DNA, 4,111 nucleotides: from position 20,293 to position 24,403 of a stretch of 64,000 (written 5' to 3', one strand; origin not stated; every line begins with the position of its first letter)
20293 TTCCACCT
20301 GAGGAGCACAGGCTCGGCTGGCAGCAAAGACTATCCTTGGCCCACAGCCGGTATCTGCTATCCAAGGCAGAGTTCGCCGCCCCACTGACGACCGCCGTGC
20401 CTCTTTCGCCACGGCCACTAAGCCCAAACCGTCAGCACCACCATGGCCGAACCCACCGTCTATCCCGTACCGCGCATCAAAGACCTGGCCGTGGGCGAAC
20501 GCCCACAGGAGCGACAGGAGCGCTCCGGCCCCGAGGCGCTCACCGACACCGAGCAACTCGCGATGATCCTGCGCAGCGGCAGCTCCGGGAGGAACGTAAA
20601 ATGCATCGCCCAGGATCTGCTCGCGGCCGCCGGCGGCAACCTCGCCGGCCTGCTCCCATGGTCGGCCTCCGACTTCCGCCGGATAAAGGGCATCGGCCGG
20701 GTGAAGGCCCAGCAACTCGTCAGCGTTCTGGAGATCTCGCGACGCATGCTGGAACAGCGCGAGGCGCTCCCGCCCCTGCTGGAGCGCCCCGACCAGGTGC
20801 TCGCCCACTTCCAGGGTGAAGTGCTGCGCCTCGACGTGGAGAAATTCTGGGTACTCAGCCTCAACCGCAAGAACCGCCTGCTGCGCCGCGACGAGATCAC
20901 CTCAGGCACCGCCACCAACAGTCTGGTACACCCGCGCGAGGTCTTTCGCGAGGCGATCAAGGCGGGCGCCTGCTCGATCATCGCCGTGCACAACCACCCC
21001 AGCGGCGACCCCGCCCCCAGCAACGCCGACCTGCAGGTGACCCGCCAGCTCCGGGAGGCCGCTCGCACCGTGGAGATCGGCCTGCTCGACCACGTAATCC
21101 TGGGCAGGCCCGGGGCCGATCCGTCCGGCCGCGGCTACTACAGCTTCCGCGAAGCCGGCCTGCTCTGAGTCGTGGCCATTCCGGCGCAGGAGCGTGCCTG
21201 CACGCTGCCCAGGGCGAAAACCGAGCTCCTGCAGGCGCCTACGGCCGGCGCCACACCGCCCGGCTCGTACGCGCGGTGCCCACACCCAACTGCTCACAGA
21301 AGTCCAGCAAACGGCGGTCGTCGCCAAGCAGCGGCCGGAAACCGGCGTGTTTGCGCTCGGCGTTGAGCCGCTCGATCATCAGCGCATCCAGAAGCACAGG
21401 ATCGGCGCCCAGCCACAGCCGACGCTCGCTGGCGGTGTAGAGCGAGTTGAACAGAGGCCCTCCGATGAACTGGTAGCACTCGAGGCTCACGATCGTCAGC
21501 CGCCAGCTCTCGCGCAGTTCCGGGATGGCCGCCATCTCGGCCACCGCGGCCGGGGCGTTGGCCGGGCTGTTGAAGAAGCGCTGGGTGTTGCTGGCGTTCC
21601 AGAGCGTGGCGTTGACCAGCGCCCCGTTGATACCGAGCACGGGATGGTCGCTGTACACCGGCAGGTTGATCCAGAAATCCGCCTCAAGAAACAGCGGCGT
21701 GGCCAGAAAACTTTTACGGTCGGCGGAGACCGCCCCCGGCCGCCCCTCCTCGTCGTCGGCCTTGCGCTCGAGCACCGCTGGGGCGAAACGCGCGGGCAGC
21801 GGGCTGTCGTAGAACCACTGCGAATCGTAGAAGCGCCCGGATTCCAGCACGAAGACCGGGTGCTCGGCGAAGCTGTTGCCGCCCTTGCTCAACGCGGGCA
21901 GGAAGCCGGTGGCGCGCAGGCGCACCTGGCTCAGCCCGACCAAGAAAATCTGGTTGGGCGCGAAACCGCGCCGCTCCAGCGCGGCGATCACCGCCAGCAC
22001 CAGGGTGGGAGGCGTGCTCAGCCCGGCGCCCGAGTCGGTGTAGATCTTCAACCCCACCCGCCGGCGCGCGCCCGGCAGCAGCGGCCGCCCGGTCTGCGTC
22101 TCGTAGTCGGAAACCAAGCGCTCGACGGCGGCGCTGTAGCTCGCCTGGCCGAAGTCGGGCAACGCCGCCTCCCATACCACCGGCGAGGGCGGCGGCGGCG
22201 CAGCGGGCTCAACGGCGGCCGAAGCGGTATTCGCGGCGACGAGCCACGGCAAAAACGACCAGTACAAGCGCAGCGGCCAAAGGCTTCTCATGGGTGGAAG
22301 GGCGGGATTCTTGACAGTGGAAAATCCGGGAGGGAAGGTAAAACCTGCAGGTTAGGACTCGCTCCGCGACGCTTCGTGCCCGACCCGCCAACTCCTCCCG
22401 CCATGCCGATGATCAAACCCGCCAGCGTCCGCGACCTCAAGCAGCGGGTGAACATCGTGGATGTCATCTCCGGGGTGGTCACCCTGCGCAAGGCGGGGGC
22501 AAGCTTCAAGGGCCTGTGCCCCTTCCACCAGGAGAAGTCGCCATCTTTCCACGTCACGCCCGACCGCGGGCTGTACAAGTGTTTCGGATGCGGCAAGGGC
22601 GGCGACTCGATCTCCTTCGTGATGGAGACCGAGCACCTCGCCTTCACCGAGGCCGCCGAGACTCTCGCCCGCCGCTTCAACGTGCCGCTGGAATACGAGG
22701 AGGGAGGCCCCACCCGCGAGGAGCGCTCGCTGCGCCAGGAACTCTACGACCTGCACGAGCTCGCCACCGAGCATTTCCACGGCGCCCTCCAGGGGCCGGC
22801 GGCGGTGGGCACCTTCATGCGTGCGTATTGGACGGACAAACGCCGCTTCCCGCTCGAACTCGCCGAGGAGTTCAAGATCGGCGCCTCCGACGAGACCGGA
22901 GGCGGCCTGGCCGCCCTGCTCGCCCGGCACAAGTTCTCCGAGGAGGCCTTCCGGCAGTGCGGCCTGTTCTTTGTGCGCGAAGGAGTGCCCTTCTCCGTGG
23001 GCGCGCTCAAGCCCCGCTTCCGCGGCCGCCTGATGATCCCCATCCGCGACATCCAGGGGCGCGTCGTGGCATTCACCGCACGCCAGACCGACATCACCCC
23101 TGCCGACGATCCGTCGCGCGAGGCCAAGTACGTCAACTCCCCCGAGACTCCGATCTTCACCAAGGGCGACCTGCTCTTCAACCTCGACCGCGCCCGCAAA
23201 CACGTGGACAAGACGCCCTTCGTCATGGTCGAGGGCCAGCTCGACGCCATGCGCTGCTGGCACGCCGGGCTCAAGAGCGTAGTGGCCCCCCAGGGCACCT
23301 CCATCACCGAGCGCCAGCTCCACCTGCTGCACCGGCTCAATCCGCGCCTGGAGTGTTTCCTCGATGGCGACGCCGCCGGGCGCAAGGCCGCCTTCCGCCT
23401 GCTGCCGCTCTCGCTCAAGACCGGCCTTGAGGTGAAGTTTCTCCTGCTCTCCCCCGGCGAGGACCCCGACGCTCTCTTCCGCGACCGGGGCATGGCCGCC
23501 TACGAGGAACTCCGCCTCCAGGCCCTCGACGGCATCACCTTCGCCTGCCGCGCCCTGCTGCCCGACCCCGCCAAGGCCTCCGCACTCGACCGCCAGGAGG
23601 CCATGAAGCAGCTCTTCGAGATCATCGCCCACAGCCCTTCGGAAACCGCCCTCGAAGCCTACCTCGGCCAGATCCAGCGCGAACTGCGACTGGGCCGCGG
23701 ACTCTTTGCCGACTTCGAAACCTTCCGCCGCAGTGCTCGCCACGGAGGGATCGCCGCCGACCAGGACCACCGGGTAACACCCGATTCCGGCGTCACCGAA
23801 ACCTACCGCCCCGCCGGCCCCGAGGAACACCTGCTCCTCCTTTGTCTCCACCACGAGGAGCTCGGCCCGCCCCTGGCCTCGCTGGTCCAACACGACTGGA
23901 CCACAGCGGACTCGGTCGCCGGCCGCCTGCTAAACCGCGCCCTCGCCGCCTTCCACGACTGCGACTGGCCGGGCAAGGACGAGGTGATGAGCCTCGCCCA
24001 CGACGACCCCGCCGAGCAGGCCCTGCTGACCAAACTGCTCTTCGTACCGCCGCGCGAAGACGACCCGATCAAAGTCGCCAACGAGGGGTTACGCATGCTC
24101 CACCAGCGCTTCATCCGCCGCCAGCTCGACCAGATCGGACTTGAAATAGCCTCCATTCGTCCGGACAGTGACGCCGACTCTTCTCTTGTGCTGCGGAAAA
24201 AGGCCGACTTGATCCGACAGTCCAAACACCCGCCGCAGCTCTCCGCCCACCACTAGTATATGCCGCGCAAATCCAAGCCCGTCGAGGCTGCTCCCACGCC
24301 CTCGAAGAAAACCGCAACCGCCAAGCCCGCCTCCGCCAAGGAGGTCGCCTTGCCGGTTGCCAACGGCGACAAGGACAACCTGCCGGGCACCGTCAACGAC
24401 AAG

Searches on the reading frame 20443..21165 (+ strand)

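Call 84: search_protein_families(library=pfam, proteins=[window:20443-21165:+], max_evalue=0.001)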
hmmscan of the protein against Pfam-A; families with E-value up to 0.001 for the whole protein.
window:20443-21165:+ (241 aa): 2 families
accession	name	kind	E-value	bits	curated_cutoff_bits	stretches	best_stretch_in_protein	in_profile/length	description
PF04002.20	RadC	-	9.2e-40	135.8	22.1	1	114-239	2-120/121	RadC-like JAB domain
PF20582.4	UPF0758_N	-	1.3e-19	70.4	27.1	1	12-89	1-76/77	UPF0758 N-terminal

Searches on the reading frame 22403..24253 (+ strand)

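Call 84: search_protein_families(library=pfam, proteins=[window:22403-24253:+], max_evalue=0.001)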
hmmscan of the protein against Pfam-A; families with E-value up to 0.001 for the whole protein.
window:22403-24253:+ (617 aa): 4 families
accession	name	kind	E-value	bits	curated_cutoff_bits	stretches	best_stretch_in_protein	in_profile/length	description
PF01807.25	Zn_ribbon_DnaG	-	4.3e-36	123.1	24.9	1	6-99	3-96/98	CHC2 zinc finger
PF08275.17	DNAG_N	-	6.2e-23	81.7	26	1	139-264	14-127/128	DNA primase catalytic core, N-terminal domain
PF13155.12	Toprim_2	-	1.8e-14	54.3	22.1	1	274-357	1-86/88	Toprim-like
PF13662.12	Toprim_4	-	1.6e-08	35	25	1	275-347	5-84/85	Toprim domain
